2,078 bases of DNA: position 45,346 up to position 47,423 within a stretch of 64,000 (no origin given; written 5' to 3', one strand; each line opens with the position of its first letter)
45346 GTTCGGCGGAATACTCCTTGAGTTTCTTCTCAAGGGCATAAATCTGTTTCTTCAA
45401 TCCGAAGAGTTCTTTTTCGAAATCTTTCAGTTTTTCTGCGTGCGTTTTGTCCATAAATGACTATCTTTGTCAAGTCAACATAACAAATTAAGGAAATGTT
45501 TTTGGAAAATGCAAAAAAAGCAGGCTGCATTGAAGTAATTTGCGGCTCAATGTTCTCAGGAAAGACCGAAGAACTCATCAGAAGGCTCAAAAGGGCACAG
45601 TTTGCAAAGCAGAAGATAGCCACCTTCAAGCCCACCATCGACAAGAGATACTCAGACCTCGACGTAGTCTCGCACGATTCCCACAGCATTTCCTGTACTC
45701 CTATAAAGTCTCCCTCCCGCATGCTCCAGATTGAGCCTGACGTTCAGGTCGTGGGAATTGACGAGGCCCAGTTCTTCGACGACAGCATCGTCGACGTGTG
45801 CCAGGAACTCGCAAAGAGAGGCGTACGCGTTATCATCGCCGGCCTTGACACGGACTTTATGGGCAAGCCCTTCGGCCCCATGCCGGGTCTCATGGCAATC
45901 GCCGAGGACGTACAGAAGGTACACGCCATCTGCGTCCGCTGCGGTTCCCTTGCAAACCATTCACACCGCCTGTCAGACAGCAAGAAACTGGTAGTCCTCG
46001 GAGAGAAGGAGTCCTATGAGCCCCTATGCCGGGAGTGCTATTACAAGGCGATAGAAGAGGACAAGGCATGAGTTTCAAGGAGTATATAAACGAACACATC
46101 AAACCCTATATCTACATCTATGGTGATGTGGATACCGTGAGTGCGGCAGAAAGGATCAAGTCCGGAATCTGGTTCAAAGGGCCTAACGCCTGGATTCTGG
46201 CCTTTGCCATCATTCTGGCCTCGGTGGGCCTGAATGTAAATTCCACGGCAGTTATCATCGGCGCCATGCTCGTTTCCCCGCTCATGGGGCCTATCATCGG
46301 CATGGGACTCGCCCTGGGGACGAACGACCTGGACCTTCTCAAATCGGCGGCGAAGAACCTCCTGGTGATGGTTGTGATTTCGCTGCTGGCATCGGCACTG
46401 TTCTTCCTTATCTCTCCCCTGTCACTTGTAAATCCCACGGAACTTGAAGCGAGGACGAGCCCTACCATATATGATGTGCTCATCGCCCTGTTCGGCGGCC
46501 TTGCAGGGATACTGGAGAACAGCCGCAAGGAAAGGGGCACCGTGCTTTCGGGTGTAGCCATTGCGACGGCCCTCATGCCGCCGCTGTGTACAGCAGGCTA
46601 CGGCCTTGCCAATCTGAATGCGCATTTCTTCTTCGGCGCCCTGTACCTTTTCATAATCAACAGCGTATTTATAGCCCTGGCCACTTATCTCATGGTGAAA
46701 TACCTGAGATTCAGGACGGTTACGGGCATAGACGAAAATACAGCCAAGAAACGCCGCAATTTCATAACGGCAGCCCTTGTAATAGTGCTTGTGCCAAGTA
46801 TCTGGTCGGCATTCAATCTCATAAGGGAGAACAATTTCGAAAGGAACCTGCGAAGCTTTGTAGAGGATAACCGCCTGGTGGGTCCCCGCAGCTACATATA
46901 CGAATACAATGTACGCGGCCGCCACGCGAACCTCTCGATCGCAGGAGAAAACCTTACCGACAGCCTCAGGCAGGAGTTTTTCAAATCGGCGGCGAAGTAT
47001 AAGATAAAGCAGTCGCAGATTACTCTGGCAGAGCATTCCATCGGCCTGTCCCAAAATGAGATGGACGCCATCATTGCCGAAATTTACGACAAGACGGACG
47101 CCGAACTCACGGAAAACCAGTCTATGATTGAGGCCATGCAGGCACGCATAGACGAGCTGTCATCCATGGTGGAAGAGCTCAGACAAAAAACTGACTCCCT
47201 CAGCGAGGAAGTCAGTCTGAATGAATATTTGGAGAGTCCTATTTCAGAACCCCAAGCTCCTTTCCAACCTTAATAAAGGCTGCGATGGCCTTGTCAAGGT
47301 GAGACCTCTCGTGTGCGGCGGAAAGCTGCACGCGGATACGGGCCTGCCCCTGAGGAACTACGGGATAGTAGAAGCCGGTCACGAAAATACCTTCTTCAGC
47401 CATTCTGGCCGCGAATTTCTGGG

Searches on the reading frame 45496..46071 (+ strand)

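Call 23: search_protein_families(library=pfam, proteins=[window:45496-46071:+], max_evalue=0.00001)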
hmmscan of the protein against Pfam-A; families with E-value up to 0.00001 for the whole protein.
window:45496-46071:+ (191 aa): 1 family
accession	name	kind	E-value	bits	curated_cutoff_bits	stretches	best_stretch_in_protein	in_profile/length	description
PF00265.24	TK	-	4.1e-54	183.5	20.6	1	11-182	2-176/176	Thymidine kinase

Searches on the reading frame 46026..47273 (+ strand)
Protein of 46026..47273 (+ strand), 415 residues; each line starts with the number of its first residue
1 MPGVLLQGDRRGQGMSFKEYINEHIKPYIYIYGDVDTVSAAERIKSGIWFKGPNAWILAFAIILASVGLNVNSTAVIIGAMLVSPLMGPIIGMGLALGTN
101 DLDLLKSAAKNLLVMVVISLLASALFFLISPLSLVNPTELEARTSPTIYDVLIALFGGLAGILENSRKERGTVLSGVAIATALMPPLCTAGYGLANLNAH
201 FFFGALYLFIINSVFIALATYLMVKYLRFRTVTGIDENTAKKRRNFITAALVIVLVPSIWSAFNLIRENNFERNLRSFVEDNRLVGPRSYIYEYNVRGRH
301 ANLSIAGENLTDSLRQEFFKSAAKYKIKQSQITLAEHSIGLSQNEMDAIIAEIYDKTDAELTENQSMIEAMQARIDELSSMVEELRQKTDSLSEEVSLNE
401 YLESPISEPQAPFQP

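Call 23: search_protein_families(library=pfam, proteins=[window:46026-47273:+], max_evalue=0.00001)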
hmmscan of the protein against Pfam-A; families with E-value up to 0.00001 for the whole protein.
window:46026-47273:+ (415 aa): 1 family
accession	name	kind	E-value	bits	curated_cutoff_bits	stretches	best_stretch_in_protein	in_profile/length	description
PF04087.19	DUF389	-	2.5e-43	147.8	23.9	1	81-218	1-137/137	Domain of unknown function (DUF389)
